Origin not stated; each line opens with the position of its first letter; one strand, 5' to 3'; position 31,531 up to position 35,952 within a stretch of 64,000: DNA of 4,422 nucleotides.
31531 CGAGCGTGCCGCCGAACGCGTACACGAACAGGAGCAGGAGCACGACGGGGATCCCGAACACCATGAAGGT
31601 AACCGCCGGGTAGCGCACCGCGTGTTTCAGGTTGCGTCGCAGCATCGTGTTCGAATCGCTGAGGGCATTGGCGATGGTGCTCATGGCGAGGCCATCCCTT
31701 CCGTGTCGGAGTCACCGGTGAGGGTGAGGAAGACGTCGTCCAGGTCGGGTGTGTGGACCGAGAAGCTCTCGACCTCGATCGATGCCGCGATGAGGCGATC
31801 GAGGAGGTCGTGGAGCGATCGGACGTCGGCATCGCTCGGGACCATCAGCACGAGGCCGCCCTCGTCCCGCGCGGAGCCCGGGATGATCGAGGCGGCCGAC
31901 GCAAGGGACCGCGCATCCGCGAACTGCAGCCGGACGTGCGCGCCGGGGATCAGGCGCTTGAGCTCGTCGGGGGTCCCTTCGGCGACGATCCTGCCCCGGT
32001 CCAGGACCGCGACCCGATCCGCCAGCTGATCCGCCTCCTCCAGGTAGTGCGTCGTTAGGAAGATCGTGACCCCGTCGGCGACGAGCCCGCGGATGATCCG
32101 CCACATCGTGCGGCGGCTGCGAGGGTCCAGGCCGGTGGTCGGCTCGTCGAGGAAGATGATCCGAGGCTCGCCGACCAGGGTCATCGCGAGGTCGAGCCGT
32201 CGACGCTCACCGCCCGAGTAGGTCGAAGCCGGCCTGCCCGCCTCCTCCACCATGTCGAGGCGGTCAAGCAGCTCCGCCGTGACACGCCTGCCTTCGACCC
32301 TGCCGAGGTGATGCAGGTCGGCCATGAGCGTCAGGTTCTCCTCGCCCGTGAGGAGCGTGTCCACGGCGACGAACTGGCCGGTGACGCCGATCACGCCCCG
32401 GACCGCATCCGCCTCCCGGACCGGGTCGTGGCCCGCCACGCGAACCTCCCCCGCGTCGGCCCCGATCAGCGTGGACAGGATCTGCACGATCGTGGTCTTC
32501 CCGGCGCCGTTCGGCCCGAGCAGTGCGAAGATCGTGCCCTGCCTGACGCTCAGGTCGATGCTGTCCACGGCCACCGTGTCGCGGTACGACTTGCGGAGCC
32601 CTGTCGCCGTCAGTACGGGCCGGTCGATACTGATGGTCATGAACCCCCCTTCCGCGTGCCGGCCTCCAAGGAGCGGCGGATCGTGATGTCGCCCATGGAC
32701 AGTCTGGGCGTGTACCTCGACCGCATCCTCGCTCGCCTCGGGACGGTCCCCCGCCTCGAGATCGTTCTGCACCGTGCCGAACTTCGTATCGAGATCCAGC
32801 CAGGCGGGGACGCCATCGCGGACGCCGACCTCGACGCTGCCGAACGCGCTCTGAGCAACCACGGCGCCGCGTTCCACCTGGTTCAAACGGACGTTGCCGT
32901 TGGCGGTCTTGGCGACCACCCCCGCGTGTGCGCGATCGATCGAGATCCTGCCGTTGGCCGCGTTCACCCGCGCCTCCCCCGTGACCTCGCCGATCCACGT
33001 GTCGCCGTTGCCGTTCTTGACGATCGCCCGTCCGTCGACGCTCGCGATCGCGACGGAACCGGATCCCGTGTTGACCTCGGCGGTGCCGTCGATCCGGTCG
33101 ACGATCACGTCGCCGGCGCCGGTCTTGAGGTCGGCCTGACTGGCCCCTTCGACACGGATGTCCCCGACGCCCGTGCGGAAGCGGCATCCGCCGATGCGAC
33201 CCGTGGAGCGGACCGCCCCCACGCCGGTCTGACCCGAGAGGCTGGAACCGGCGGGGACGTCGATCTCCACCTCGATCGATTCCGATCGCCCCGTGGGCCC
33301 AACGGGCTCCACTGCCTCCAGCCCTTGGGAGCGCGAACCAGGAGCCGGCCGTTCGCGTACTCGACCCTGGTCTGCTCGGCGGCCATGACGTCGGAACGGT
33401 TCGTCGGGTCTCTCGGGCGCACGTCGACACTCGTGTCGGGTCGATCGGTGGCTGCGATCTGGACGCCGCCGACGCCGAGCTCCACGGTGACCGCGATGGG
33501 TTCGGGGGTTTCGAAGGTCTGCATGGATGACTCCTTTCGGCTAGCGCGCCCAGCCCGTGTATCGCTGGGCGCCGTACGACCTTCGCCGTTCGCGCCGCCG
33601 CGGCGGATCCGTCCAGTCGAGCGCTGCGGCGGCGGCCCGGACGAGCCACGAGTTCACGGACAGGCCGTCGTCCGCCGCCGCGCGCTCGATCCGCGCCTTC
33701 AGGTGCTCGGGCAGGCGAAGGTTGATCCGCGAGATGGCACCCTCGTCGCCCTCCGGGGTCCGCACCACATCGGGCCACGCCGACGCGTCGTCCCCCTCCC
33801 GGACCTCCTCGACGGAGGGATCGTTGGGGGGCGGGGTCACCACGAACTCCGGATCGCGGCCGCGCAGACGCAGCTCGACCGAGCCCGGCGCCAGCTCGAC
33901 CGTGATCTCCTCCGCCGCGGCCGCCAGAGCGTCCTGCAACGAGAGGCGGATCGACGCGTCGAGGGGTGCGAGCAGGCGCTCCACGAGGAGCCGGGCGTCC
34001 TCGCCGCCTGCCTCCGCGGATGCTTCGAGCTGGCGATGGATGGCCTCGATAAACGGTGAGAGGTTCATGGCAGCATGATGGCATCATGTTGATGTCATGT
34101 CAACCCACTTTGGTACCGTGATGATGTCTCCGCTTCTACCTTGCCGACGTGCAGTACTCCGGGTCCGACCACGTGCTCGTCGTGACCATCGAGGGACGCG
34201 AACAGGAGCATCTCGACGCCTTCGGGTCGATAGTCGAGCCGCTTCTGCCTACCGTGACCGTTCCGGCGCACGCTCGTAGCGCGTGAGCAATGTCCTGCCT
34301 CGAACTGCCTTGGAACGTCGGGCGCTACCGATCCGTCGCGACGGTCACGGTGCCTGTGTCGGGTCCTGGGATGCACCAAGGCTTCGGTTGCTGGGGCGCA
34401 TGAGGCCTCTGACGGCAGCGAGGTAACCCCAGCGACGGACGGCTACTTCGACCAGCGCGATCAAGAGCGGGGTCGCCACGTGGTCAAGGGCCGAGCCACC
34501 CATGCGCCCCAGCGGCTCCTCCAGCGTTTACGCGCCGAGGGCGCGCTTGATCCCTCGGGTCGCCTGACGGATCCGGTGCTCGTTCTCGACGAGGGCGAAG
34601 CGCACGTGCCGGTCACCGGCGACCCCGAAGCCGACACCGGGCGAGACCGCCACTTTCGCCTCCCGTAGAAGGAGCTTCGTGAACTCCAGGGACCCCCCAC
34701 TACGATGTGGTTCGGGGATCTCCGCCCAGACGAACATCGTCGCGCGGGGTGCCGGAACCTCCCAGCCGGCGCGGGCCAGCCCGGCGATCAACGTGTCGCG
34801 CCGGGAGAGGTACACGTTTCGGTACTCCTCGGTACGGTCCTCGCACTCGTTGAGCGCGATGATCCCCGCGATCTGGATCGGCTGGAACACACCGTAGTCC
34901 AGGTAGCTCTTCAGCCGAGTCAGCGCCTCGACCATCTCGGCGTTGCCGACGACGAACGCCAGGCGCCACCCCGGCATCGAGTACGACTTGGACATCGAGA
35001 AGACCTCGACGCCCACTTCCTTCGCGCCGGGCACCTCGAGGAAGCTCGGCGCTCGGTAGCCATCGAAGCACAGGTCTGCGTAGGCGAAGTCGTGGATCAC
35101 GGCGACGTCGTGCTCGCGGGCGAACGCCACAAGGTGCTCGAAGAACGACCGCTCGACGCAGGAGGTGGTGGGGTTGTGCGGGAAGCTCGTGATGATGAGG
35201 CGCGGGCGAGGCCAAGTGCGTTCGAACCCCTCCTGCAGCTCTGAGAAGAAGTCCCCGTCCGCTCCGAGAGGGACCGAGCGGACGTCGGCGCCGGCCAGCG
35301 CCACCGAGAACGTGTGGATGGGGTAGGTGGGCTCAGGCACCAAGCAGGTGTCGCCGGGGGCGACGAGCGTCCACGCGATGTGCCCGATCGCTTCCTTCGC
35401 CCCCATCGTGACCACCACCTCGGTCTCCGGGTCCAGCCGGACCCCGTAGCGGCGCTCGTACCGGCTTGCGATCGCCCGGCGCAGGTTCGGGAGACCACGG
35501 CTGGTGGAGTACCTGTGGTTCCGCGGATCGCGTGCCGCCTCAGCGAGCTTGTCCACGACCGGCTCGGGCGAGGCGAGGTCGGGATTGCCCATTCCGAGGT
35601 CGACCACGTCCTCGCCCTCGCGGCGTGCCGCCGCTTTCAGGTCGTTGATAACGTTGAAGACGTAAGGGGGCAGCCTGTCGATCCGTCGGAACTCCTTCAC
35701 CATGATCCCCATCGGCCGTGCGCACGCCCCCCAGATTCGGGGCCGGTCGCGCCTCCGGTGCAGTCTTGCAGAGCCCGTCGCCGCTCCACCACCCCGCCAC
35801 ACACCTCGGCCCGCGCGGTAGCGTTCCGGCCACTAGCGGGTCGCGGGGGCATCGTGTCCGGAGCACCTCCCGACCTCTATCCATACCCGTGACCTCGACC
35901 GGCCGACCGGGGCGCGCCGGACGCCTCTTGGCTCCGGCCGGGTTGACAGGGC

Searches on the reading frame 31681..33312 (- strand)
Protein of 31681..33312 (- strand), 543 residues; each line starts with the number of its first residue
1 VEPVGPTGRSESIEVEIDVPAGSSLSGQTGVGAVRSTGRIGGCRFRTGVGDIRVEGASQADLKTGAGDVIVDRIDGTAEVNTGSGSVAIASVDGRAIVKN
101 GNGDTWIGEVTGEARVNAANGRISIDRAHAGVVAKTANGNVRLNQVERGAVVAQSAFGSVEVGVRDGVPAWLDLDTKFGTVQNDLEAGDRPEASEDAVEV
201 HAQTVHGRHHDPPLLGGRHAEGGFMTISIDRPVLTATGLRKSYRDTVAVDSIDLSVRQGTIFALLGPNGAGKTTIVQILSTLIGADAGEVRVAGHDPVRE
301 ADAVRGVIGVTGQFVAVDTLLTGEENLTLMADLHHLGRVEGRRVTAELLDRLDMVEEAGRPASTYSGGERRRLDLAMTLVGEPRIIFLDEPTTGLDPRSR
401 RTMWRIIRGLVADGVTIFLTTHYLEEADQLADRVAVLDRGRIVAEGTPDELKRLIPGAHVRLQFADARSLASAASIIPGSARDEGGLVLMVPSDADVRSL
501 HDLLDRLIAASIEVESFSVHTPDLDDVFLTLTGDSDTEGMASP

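Call 82: search_protein_families(library=pfam, proteins=[window:31681-33312:-], max_evalue=0.0001)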
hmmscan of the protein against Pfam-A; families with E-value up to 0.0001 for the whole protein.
window:31681-33312:- (543 aa): 4 families
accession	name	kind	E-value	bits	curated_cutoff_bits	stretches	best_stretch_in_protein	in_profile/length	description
PF00005.33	ABC_tran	-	2.2e-27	96.8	25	1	250-393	2-137/137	ABC transporter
PF13304.12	AAA_21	-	4.9e-12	47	27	1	359-422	232-298/304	AAA domain, putative AbiEii toxin, Type IV TA system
PF13732.12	DrrA1-3_C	-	4e-08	34.3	27.4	1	446-530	1-79/81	ATP-binding protein DrrA1-3-like, C-terminal domain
PF13349.12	DUF4097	-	3.9e-07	30.1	22.9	1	47-164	84-212/247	Toastrack DUF4097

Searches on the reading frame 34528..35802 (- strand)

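Call 82: search_protein_families(library=pfam, proteins=[window:34528-35802:-], max_evalue=0.0001)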
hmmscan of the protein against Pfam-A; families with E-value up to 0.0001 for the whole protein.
window:34528-35802:- (424 aa): 1 family
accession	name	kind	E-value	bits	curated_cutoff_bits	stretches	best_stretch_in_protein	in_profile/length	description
PF00155.27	Aminotran_1_2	-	3.5e-57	194.7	19.7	1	65-404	2-346/361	Aminotransferase class I and II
